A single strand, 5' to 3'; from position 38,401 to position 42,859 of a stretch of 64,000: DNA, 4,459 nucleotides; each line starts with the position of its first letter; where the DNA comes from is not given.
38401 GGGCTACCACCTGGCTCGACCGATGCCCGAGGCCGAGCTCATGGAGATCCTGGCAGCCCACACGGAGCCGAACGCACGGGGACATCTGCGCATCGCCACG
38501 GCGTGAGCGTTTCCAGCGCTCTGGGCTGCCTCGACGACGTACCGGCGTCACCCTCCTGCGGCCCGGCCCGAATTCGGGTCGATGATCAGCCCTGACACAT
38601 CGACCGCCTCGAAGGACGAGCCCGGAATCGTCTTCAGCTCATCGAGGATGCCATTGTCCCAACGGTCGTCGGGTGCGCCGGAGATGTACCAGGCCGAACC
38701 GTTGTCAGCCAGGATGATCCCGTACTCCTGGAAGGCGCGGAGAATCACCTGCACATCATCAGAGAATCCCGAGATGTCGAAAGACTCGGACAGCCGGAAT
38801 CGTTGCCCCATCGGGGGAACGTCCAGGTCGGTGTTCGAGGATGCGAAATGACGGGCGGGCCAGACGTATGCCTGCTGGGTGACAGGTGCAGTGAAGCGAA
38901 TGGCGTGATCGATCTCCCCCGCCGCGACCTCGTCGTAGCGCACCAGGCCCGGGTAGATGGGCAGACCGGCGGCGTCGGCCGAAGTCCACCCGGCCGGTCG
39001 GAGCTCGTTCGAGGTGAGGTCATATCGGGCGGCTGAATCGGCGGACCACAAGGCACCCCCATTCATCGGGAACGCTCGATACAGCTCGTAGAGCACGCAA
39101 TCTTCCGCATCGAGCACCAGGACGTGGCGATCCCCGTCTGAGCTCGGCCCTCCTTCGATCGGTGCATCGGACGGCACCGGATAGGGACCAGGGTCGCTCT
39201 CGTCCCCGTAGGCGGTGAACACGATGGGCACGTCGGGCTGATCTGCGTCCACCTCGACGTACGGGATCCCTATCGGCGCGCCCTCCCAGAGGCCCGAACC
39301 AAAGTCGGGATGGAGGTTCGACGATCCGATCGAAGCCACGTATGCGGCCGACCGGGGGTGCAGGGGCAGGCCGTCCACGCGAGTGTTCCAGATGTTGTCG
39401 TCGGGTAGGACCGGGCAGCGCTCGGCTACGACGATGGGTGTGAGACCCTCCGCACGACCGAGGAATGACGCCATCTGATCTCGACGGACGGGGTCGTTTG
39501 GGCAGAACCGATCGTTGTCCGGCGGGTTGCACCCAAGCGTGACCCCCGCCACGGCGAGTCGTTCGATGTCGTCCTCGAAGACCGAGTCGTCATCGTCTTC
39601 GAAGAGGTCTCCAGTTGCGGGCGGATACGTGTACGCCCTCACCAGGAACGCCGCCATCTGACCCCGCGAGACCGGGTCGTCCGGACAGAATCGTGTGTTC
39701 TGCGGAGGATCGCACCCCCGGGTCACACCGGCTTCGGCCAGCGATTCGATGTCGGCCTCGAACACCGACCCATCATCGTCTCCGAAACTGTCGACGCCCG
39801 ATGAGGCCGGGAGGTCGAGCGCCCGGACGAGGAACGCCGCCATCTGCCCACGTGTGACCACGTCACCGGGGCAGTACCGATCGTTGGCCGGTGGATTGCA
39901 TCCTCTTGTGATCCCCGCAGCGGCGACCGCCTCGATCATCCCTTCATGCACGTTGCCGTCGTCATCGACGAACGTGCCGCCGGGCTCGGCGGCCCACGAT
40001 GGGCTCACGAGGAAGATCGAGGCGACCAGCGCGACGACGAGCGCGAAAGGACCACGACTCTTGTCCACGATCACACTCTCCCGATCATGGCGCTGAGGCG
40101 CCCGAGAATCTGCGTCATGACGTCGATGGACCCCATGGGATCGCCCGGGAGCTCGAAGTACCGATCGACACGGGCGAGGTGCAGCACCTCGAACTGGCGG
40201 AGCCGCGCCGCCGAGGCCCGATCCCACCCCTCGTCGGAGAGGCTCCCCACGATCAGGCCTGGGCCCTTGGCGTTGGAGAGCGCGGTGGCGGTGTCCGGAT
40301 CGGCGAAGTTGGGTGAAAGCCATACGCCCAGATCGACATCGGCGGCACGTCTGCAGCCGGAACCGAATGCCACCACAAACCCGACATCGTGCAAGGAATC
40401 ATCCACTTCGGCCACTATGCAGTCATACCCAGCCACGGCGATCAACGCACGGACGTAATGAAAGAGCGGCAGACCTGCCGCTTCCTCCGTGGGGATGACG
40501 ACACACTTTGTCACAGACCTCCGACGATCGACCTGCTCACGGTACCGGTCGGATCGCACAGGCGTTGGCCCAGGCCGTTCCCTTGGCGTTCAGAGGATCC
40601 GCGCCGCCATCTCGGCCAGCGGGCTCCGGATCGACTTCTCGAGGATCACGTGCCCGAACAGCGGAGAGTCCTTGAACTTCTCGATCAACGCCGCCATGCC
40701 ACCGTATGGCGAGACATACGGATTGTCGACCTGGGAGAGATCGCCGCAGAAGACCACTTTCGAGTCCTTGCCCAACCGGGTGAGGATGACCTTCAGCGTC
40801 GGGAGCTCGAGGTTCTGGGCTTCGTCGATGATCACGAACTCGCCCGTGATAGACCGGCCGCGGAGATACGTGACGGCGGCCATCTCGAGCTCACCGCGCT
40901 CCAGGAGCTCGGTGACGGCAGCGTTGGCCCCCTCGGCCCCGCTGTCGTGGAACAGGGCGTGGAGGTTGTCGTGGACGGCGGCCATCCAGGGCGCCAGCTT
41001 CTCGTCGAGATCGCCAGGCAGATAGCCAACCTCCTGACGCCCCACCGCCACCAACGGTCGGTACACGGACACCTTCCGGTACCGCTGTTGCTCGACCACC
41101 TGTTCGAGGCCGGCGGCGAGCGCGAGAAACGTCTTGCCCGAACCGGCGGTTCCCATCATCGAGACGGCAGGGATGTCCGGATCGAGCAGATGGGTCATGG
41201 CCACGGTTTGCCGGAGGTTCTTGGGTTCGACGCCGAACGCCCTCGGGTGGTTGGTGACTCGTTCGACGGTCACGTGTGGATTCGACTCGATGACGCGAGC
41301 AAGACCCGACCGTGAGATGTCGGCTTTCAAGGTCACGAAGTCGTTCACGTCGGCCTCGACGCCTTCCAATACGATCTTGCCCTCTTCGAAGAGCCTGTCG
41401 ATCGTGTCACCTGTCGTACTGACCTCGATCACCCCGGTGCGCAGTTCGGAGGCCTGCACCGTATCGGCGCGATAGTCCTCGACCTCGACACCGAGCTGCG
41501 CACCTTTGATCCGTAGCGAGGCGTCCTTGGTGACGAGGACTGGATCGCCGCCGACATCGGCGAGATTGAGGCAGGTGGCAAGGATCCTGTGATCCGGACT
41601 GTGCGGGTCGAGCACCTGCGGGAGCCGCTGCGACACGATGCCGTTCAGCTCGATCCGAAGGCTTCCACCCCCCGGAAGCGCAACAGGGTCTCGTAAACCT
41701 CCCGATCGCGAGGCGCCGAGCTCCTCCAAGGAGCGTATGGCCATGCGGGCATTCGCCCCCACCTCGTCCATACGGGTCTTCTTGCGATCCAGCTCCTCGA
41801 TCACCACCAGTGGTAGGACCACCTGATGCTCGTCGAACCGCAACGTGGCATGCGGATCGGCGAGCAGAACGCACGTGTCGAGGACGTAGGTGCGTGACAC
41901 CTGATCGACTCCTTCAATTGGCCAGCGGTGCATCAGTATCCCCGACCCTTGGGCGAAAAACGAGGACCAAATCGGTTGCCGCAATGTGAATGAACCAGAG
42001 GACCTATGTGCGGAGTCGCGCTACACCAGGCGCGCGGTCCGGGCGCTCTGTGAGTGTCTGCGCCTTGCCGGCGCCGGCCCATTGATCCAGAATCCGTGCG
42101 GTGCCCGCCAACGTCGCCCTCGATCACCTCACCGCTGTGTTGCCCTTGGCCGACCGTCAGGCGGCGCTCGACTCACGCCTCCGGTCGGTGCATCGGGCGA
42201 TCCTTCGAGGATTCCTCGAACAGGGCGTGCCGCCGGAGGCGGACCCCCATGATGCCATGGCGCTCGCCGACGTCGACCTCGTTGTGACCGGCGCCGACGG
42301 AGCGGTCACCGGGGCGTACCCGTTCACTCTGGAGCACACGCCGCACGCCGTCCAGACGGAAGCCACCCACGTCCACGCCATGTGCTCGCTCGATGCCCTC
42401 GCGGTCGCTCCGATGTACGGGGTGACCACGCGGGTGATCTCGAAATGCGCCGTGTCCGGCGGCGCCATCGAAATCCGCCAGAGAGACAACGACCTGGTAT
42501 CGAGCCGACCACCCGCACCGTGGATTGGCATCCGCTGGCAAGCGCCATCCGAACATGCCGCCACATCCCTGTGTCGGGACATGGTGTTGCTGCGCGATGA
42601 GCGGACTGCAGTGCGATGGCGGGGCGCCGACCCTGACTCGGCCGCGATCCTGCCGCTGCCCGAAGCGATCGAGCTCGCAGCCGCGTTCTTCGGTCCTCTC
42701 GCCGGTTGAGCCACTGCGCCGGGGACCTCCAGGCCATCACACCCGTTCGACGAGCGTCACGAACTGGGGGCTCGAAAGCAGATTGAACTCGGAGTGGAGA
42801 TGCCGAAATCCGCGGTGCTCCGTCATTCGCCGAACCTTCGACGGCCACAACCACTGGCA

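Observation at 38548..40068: Triple SLH-like surface protein in an actinobacterial context, with Cys pairs in each repeat and an unassigned C-terminal domain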

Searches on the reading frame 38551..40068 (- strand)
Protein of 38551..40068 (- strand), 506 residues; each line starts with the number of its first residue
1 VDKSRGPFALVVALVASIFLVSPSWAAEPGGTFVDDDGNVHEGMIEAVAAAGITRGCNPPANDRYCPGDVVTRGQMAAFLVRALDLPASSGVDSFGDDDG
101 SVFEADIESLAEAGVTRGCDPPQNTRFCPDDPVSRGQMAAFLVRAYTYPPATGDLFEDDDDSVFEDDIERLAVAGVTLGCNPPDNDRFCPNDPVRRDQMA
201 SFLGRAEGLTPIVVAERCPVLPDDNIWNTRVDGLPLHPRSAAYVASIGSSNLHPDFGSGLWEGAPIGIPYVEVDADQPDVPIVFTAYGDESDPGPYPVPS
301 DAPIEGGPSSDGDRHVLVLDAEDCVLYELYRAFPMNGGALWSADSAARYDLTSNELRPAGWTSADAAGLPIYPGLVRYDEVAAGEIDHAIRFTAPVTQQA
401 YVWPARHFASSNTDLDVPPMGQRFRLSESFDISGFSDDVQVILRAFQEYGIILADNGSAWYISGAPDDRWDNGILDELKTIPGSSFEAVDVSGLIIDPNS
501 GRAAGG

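Call 4: search_protein_families(library=pfam, proteins=[window:38551-40068:-], max_evalue=1)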
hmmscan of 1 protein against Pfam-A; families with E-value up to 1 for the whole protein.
window:38551-40068:- (506 aa): 1 family
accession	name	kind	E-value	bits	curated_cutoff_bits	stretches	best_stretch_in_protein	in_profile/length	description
PF00395.25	SLH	-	4.9e-06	26.9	20.8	1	105-139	13-44/44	S-layer homology domain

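Call 5: search_protein_families(library=ncbifam, proteins=[window:38551-40068:-], max_evalue=1)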
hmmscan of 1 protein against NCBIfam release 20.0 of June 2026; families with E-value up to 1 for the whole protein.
window:38551-40068:- (506 aa): 1 family
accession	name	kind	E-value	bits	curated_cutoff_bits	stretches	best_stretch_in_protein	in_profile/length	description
NF033190.2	inl_like_NEAT_1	exception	7.2e-14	51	1275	2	32-146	642-752/754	NEAT domain-containing leucine-rich repeat protein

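Call 6: search_solved_structures(query=window:38551-40068:-, max_evalue=1, show_alignments=2)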
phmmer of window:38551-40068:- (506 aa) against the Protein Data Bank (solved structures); distinct sequences matched with E-value up to 1: 5.
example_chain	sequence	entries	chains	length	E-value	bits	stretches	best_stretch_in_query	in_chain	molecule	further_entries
6bt4_A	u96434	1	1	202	1.2e-05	27.4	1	63-206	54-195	S-layer protein sap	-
3pyw_A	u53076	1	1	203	1.3e-05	27.3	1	63-206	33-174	S-layer protein sap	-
9g93_A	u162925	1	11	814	3.3e-05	25.9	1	13-206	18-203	S-layer protein sap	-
4aq1_A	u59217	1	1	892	0.051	15.4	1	43-210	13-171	SBSB PROTEIN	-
4aq1_C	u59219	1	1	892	0.052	15.4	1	43-210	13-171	SBSB PROTEIN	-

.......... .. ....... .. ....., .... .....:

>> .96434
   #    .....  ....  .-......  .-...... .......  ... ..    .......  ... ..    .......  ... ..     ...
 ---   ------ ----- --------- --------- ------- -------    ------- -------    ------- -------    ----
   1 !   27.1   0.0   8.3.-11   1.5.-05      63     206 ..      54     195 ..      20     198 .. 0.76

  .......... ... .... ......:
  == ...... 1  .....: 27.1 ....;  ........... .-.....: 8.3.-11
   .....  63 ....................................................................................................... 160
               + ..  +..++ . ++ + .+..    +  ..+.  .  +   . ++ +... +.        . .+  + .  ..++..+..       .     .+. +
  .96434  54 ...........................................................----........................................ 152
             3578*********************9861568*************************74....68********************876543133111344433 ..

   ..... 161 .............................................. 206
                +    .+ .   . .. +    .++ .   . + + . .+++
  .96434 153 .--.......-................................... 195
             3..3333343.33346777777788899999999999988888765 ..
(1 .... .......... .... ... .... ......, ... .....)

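Call 28: find_related_loci(query=window:38551-40068:-, collection=genome_contigs, flank=10000)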
Query window:38551-40068:- (506 aa) in genome_contigs; peptide patterns used: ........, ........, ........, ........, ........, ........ (x = any residue, [..] = any of these).
281 stretches matched a pattern; 25 encode a relative of the query (tblastn E <= 1e-3); 25 distinct loci.
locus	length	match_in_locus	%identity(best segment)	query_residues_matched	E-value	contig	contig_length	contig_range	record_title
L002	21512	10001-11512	93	3-506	0e+0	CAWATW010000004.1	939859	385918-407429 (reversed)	MAG: uncultured bacterium isolate MFD09779.bin.1.206 genome assembly, contig: contig_32140, whole genome shotgun sequenc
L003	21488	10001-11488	72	8-502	0e+0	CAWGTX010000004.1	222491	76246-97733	MAG: uncultured bacterium isolate MFD09779.bin.1.245 genome assembly, contig: contig_5290, whole genome shotgun sequence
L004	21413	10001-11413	75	33-503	0e+0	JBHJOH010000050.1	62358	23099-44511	MAG: Acidimicrobiia bacterium isolate al_S2C1326_1 S2Ck119_147467, whole genome shotgun sequence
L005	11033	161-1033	71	217-504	4e-133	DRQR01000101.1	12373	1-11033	MAG TPA_asm: Actinomycetota bacterium isolate HyVt-587 HyVt-587_k145_210001, whole genome shotgun sequence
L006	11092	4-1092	57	32-504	3e-126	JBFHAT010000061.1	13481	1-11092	MAG: Acidimicrobiia bacterium isolate Mix_sand06.2021.04.Z.22 k141_1967628_length_13481_cov_17.9184, whole genome shotgu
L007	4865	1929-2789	66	218-505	5e-123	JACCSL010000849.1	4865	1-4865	MAG: Ardenticatenales bacterium isolate MGR_bin47 SD2897-2912_k127_5914196, whole genome shotgun sequence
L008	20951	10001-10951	58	198-504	2e-115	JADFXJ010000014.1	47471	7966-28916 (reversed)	MAG: Nitrospirae bacterium isolate nDJH13bin3 nDJH13_bin3_NODE_299_length_47471_cov_42.584571, whole genome shotgun sequ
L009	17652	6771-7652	62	206-502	2e-114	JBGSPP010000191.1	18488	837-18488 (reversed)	MAG: Desulfobulbus sp. isolate JTS-AC307 k141_1220956, whole genome shotgun sequence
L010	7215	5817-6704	61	211-502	4e-113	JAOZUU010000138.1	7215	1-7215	MAG: Desulfobacterales bacterium isolate GMC8.metabat2.195_sub GMC8_12236_length_7215_cov_9.919553, whole genome shotgun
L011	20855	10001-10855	61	218-502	5e-109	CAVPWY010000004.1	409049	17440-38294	MAG: uncultured Chloroflexia bacterium isolate MFD00032.bin.2.135 genome assembly, contig: contig_1089, whole genome sho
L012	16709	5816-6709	59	218-505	2e-104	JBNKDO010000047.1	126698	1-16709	MAG: Desulfocapsaceae bacterium isolate F1.bin.35.orig k141_1813711, whole genome shotgun sequence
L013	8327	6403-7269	50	207-498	3e-86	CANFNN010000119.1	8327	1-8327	MAG: Bacteriovoracaceae bacterium isolate Jr-11may16-232 genome assembly, contig: Jr-11may16-C17134, whole genome shotgu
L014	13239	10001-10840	51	214-504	2e-85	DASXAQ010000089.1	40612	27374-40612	MAG TPA_asm: Actinomycetota bacterium isolate SMAG_U3770 k141_2560501, whole genome shotgun sequence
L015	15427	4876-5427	71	29-213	3e-80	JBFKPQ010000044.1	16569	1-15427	MAG: Acidimicrobiia bacterium isolate Mix_sand22.2022.08.G.65 k141_2526306_length_16569_cov_23.3492, whole genome shotgu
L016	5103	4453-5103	60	218-432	2e-77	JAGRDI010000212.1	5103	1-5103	MAG: Anaerolineales bacterium isolate HKST-UBA48 2012-05-30_1_(paired)_contig_301185, whole genome shotgun sequence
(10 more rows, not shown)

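Call 58: predict_structure(alignment_id=A3)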
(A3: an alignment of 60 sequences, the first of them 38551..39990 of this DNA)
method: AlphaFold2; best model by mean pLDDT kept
length: 480 residues; sequences in the alignment: 60
mean_pLDDT: 90.4   pTM: 0.77
mean pLDDT of the five models: 90.4, 89.2, 88.5, 86.2, 85.6
residues with pLDDT >= 90: 323; 70-90: 145; 50-70: 10; < 50: 2
segments of 3 or more residues with pLDDT < 50: none
pLDDT, mean of each block of 10 residues (from residue 1): 73 88 95 91 96 98 94 95 97 93 97 97 91 91 95 83 95 96 87 79 94 98 94 80 91 95 88 94 89 91 94 93 87 73 87 86 94 79 87 95 96 95 94 94 90 97 88 68
secondary structure, 60 per line:
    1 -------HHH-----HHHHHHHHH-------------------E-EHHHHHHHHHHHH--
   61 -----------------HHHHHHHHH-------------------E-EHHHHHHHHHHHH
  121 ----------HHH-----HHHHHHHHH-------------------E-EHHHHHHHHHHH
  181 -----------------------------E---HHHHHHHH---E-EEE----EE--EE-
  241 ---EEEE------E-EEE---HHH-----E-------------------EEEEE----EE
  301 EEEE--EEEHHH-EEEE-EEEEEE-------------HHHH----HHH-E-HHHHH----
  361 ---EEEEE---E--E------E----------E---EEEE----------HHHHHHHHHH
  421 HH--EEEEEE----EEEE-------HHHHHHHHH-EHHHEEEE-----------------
elements in order: H16-24 H47-58 H78-86 H109-120 H139-147 H170-180 H214-221 E227-229 E244-247 E256-258 E290-294 E299-304 E307-309 E314-317 E319-324 H338-341 H352-356 E364-368 E397-400 H411-422 E425-430 E435-438 H446-454 E460-463

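Call 60: fold_search(model_id=the predicted structure, library=pdb)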
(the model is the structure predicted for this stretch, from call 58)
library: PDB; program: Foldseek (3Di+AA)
matches with E <= 10: 91; with E <= 0.001: 15
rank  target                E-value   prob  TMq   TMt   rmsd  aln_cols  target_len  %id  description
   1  7sv3                  4.9e-09  1.00  0.30  0.79   2.9       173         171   20  Crystal structure of SpaA-SLH in complex with 4,6-Pyr-beta-D-ManNAc-(1->4)-beta-D-GlcNAcOMe (released 2022-03-09)
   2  6cwh_C                6.1e-09  1.00  0.30  0.82   2.7       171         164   19  Crystal structure of SpaA-SLH in complex with 4,6-Pyr-beta-D-ManNAcOMe (P1) (released 2018-08-15)
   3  3pyw                  7.3e-09  1.00  0.30  0.79   2.2       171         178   23  The structure of the SLH domain from B. anthracis surface array protein at 1.8A (released 2011-04-27)
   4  7sv4                  1.5e-08  1.00  0.30  0.78   3.1       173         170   20  Crystal structure of SpaA-SLH in complex with 4,6-Pyr-beta-D-ManNAc-(1->4)-beta-D-GlcNAc-(1->3)-4,6-Pyr-beta-D-ManNAcOMe (released 2022-03-09)
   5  6cwf_A                1.7e-08  1.00  0.30  0.82   2.6       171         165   20  Crystal structure of SpaA-SLH in complex with 4,6-Pyr-beta-D-ManNAcOMe (released 2018-08-15)
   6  6bt4                  1.9e-08  1.00  0.29  0.82   2.1       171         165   23  Crystal structure of the SLH domain of Sap from Bacillus anthracis in complex with a pyruvylated SCWP unit (released 2018-03-21)
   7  7sv6                  2.9e-08  1.00  0.29  0.79   2.9       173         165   18  Crystal structure of SpaA-SLH/G46A/G109A in complex with 4,6-Pyr-beta-D-ManNAc-(1->4)-beta-D-GlcNAcOMe (released 2022-03-09)
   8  6cwc_B                4.1e-08  1.00  0.30  0.83   2.7       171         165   20  Crystal structure of SpaA-SLH (released 2018-08-15)
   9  6cwr                  6.6e-08  1.00  0.30  0.81   2.8       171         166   19  Crystal structure of SpaA-SLH/G46A/G109A in complex with 4,6-Pyr-beta-D-ManNAcOMe (released 2018-08-15)
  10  6cwc_A                8.3e-08  1.00  0.30  0.82   2.7       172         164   22  Crystal structure of SpaA-SLH (released 2018-08-15)
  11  6cwm                  8.8e-08  1.00  0.30  0.77   3.2       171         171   19  Crystal structure of SpaA-SLH/G109A (released 2018-08-15)
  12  7sv5_A                1.0e-07  1.00  0.30  0.80   2.6       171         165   20  Crystal structure of SpaA-SLH/G109A in complex with 4,6-Pyr-beta-D-ManNAc-(1->4)-beta-D-GlcNAcOMe (released 2022-03-09)
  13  7sv5_B                1.9e-07  1.00  0.29  0.80   2.6       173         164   20  Crystal structure of SpaA-SLH/G109A in complex with 4,6-Pyr-beta-D-ManNAc-(1->4)-beta-D-GlcNAcOMe (released 2022-03-09)
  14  6cwn                  5.0e-07  1.00  0.29  0.78   3.1       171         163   19  Crystal structure of SpaA-SLH/G109A in complex with 4,6-Pyr-beta-D-ManNAcOMe (released 2018-08-15)
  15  6cwl_B                2.8e-06  1.00  0.26  0.78   3.0       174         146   17  Crystal structure of SpaA-SLH in complex with beta-D-GlcNAc-(1->3)-4,6-Pyr-beta-D-ManNAcOMe (released 2018-08-15)
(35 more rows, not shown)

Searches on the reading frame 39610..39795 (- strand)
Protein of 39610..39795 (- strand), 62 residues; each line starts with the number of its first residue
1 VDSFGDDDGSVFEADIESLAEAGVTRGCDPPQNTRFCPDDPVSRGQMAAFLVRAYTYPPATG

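Call 52: search_protein_families(library=pfam, proteins=[window:39610-39795:-], max_evalue=10)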
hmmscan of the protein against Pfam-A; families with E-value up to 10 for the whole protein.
seq(62 aa): 2 families
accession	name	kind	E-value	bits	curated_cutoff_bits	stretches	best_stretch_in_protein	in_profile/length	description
PF00395.25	SLH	-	0.0024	18.3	20.8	1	4-48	2-44/44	S-layer homology domain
PF17037.10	CBP_BcsO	-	0.16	12.2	27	1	2-61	91-145/201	Cellulose biosynthesis protein BcsO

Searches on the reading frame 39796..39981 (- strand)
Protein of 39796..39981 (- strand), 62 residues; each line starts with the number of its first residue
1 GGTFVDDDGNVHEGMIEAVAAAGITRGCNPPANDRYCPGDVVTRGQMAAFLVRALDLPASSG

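Call 52: search_protein_families(library=pfam, proteins=[window:39796-39981:-], max_evalue=10)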
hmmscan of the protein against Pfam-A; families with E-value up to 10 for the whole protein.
seq(62 aa): 1 family
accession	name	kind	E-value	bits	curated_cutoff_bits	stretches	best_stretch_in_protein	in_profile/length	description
PF00395.25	SLH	-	0.063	13.7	20.8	1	16-48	15-44/44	S-layer homology domain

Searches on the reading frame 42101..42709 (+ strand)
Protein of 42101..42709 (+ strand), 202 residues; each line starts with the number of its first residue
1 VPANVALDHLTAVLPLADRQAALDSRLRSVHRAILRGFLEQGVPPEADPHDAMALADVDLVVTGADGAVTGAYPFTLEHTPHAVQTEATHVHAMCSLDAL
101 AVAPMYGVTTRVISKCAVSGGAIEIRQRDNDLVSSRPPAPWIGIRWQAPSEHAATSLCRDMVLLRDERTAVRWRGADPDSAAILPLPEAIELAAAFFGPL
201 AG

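Call 13: search_protein_families(library=pfam, proteins=[window:42101-42709:+], max_evalue=0.001)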
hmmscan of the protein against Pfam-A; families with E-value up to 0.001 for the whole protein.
window:42101-42709:+ (202 aa): 1 family
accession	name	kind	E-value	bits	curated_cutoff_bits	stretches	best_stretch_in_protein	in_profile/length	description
PF03243.20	MerB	-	4.6e-26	91.7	27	1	75-198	1-126/126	Alkylmercury lyase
